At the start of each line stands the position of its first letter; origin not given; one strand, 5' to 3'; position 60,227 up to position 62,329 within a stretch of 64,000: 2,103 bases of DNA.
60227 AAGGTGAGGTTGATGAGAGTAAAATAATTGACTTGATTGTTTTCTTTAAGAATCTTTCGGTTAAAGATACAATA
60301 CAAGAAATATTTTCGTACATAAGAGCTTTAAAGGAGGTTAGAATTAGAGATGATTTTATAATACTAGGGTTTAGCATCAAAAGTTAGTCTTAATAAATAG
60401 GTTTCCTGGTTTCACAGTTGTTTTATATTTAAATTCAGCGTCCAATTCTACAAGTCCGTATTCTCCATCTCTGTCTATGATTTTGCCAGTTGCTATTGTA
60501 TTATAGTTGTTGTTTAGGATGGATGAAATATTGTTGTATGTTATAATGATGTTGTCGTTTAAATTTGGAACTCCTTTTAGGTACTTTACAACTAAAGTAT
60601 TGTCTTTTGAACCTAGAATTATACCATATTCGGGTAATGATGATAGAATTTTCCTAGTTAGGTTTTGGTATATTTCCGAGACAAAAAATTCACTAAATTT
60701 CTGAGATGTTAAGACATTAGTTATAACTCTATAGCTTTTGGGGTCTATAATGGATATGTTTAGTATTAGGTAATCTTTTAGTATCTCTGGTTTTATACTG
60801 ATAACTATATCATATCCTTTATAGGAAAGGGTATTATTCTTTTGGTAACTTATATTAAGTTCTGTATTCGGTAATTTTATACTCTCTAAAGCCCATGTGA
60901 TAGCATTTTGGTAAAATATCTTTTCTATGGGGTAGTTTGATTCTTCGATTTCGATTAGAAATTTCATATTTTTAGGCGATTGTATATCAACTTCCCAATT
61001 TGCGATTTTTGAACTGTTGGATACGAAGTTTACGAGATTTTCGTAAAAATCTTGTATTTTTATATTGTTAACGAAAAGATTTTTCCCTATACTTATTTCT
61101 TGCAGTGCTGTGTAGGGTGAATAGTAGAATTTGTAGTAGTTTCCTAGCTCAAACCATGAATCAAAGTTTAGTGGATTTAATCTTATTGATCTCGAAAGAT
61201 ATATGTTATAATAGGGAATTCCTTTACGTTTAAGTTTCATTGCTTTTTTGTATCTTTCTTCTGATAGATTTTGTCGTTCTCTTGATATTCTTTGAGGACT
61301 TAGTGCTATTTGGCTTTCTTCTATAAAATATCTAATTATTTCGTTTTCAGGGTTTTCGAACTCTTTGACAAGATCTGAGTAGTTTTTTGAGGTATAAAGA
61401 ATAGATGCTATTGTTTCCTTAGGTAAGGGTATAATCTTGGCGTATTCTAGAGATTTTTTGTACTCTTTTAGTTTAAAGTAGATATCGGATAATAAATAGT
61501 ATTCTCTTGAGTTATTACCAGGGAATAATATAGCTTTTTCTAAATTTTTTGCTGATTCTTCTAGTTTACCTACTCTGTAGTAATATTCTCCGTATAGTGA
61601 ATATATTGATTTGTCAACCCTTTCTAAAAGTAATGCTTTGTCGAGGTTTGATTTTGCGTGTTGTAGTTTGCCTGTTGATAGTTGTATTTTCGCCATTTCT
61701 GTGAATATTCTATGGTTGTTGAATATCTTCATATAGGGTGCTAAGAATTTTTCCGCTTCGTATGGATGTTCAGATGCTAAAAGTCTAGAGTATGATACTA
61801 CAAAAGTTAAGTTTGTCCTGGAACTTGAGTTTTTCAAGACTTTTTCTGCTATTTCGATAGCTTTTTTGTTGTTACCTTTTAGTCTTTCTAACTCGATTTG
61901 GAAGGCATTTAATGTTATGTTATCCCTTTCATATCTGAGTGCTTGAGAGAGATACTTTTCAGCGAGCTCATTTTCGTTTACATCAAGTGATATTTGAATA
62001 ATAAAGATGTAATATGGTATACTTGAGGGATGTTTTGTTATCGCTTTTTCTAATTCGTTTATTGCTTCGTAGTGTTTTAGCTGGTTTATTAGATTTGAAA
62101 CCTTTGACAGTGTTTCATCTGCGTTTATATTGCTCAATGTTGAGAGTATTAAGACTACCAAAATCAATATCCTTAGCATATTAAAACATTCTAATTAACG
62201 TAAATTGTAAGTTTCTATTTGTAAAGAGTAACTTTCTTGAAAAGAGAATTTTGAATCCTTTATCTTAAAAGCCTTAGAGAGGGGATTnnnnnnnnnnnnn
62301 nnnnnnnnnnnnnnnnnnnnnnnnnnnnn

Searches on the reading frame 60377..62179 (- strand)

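Call 44: search_protein_families(library=pfam, proteins=[window:60377-62179:-], max_evalue=0.001)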
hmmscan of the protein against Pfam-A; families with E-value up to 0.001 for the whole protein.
window:60377-62179:- (600 aa): 7 families
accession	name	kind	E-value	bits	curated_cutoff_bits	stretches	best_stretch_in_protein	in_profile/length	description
PF13432.12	TPR_16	-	2.4e-06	28.3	32.7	0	162-221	3-63/65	Tetratricopeptide repeat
PF07719.23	TPR_2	-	4.7e-06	26.8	27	0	226-247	3-24/34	Tetratricopeptide repeat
PF13181.12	TPR_8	-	1e-05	25.7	25.7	0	227-246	4-23/34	Tetratricopeptide repeat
PF14559.12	TPR_19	-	1.4e-05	25.7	25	0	38-89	9-60/68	Tetratricopeptide repeat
PF13428.12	TPR_14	-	1.6e-05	25.6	23.5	0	36-62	17-43/44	Tetratricopeptide repeat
PF23914.1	TPR_CcmH_CycH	-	0.00026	21.3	42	0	162-246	56-143/158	Cytochrome c-type biogenesis protein H TPR domain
PF13431.12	TPR_17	-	0.00049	20.6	24.4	0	329-350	3-24/34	Tetratricopeptide repeat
